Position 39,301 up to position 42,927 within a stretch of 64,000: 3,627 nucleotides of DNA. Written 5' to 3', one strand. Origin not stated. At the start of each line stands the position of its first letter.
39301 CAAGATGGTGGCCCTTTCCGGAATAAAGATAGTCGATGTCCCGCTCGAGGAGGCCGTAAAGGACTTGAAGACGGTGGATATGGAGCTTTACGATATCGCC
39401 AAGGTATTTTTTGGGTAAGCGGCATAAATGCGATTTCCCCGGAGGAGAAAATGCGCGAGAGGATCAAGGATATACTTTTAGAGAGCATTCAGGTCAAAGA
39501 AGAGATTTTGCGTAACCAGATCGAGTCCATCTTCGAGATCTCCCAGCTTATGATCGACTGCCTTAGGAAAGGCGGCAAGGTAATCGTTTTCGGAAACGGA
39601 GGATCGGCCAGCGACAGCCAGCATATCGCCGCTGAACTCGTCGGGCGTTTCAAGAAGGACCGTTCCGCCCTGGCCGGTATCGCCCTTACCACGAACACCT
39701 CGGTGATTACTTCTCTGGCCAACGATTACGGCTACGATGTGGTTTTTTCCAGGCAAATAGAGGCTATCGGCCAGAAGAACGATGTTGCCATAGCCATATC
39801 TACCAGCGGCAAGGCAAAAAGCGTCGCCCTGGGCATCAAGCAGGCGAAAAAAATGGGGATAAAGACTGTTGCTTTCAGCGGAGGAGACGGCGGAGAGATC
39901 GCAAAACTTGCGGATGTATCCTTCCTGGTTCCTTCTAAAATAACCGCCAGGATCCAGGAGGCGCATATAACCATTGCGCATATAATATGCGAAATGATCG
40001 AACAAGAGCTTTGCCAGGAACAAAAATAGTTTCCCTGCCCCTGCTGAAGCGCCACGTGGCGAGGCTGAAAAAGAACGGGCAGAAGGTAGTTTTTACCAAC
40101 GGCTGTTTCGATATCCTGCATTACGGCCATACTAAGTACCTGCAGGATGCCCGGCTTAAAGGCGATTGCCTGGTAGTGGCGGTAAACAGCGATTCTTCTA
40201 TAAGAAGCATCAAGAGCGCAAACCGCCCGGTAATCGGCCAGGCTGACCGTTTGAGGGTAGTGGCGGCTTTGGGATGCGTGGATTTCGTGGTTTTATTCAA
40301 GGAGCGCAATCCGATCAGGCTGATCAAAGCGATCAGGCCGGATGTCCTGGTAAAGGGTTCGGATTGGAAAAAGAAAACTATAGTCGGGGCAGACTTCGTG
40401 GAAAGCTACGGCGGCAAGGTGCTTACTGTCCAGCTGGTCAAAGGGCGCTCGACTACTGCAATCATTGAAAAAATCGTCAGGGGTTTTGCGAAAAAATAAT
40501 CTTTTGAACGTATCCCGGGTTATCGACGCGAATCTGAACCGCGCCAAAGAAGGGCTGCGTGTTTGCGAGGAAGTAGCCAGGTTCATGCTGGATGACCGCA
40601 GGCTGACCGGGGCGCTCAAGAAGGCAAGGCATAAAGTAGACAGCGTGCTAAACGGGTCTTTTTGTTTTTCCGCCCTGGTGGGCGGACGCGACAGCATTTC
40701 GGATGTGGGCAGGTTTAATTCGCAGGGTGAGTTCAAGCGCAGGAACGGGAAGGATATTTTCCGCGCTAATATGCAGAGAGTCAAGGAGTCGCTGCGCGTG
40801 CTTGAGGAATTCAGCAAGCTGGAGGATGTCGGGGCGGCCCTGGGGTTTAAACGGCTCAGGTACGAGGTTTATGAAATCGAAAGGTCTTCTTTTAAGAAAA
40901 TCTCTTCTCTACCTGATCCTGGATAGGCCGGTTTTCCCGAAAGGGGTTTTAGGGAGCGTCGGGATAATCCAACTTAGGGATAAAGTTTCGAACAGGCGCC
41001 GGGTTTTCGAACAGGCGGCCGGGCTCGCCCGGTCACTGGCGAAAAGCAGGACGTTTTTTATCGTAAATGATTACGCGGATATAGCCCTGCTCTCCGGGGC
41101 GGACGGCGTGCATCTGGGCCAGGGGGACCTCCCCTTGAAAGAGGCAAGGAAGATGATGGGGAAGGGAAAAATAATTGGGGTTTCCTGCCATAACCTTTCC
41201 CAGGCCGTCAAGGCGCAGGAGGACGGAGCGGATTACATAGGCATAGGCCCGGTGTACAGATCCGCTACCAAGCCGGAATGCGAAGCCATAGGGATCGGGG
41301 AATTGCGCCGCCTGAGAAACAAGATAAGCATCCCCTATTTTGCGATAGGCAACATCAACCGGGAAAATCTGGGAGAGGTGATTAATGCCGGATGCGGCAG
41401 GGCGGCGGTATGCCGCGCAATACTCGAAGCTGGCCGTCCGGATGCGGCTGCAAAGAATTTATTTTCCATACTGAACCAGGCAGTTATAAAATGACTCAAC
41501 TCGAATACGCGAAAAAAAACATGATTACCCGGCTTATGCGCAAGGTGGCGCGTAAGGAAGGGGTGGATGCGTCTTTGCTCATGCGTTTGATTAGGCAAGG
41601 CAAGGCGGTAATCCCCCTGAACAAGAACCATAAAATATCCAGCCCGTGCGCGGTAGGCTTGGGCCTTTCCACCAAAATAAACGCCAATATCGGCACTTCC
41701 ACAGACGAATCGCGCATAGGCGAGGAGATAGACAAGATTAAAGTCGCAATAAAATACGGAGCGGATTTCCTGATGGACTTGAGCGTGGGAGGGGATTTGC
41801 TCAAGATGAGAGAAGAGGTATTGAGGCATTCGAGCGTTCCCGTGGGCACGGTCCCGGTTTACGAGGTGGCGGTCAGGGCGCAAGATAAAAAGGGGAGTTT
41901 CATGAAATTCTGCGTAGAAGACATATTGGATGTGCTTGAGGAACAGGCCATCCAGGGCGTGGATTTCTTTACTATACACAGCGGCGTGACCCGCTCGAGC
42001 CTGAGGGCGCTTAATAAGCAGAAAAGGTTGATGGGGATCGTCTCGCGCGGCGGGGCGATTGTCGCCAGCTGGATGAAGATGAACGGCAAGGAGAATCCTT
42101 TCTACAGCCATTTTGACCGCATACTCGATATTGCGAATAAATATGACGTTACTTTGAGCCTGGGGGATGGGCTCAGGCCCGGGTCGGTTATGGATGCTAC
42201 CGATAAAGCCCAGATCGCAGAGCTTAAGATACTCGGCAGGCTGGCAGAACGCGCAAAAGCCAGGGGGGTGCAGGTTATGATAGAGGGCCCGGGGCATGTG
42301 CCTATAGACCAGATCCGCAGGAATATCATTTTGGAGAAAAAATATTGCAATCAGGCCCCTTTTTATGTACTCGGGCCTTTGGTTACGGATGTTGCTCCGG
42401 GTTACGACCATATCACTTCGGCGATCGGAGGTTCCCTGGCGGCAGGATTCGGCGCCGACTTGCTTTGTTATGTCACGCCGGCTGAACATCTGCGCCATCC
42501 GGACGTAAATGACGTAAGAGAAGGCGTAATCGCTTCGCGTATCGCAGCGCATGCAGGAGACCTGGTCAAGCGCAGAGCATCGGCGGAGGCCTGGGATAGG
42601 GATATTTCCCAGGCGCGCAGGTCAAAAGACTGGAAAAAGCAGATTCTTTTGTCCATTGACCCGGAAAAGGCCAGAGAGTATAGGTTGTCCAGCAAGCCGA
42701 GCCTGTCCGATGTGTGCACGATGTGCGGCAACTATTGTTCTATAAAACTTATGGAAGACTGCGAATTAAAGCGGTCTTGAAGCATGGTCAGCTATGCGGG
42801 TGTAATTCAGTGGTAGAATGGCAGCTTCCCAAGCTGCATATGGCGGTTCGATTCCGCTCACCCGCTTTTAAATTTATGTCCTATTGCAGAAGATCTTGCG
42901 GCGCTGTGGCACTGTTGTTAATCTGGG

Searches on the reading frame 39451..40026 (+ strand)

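Call 48: search_protein_families(library=ncbifam, proteins=[window:39451-40026:+], max_evalue=0.00001)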
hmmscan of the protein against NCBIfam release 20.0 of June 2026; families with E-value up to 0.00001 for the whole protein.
window:39451-40026:+ (192 aa): 10 families
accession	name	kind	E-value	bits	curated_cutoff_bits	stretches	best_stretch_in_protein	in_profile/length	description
NF010546.0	PRK13936.1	equivalog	9.8e-63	211.5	276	1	1-191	3-196/197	phosphoheptose isomerase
TIGR00441.1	gmhA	equivalog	2.8e-58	196.4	209.45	1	32-184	2-154/154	D-sedoheptulose 7-phosphate isomerase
NF001628.0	PRK00414.1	equivalog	1.1e-45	155.6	265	1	4-188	5-191/192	D-sedoheptulose 7-phosphate isomerase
NF010547.0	PRK13938.1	equivalog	7.3e-45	153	320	1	6-188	8-192/196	D-sedoheptulose 7-phosphate isomerase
NF008138.0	PRK10886.1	equivalog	2.3e-38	131.9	352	1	1-191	1-194/196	DnaA initiator-associating protein DiaA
NF003915.0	PRK05441.1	subfamily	1.1e-10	41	168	1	7-158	29-180/300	N-acetylmuramic acid 6-phosphate etherase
NF009222.0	PRK12570.1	subfamily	8.7e-10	37.9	255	1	23-158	51-187/307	N-acetylmuramic acid 6-phosphate etherase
TIGR00274.1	TIGR00274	equivalog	7.4e-08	31.8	302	1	30-158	46-175/291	N-acetylmuramic acid 6-phosphate etherase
NF040776.2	AlsR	equivalog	3.7e-07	29.3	400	1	106-166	173-233/279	transcriptional repressor AlsR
NF008458.0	PRK11337.1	equivalog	1.2e-06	27.8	378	1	105-164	184-243/293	MurR/RpiR family transcriptional regulator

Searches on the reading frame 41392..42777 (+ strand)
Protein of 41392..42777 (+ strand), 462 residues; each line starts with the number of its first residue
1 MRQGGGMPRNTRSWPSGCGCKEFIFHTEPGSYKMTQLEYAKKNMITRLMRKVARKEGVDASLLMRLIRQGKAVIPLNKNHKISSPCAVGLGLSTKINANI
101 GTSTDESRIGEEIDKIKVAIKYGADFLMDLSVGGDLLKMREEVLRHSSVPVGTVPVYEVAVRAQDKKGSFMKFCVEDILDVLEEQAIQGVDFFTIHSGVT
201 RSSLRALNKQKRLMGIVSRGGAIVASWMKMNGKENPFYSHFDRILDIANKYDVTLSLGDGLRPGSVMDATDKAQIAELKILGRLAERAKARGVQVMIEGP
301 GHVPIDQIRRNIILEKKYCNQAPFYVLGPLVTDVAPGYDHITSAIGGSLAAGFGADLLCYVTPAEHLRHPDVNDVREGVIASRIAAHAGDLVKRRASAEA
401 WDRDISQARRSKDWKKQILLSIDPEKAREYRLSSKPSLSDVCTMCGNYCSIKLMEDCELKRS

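Call 47: search_protein_families(library=pfam, proteins=[window:41392-42777:+], max_evalue=0.00001)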
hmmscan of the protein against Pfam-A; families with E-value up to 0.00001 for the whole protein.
window:41392-42777:+ (462 aa): 1 family
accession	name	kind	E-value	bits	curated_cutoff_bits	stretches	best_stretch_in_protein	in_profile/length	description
PF01964.24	ThiC_Rad_SAM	-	1.5e-188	627.3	25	1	35-455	1-419/420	Radical SAM ThiC family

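Call 48: search_protein_families(library=ncbifam, proteins=[window:41392-42777:+], max_evalue=0.00001)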
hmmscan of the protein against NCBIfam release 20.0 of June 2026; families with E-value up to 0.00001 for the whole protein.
window:41392-42777:+ (462 aa): 4 families
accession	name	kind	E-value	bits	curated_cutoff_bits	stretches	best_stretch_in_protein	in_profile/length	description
NF009895.0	PRK13352.1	equivalog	9e-188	624.4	410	1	34-457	2-420/430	phosphomethylpyrimidine synthase ThiC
TIGR00190.1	thiC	equivalog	1.9e-181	603.5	460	1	34-457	1-421/423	phosphomethylpyrimidine synthase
TIGR04386.1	ThiC_like_1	exception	1.5e-156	521.4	700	1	35-454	1-420/426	B12 lower ligand biosynthesis ThiC-like protein BzaB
NF006763.1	PRK09284.1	equivalog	9e-152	506.4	650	1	34-456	116-562/564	phosphomethylpyrimidine synthase ThiC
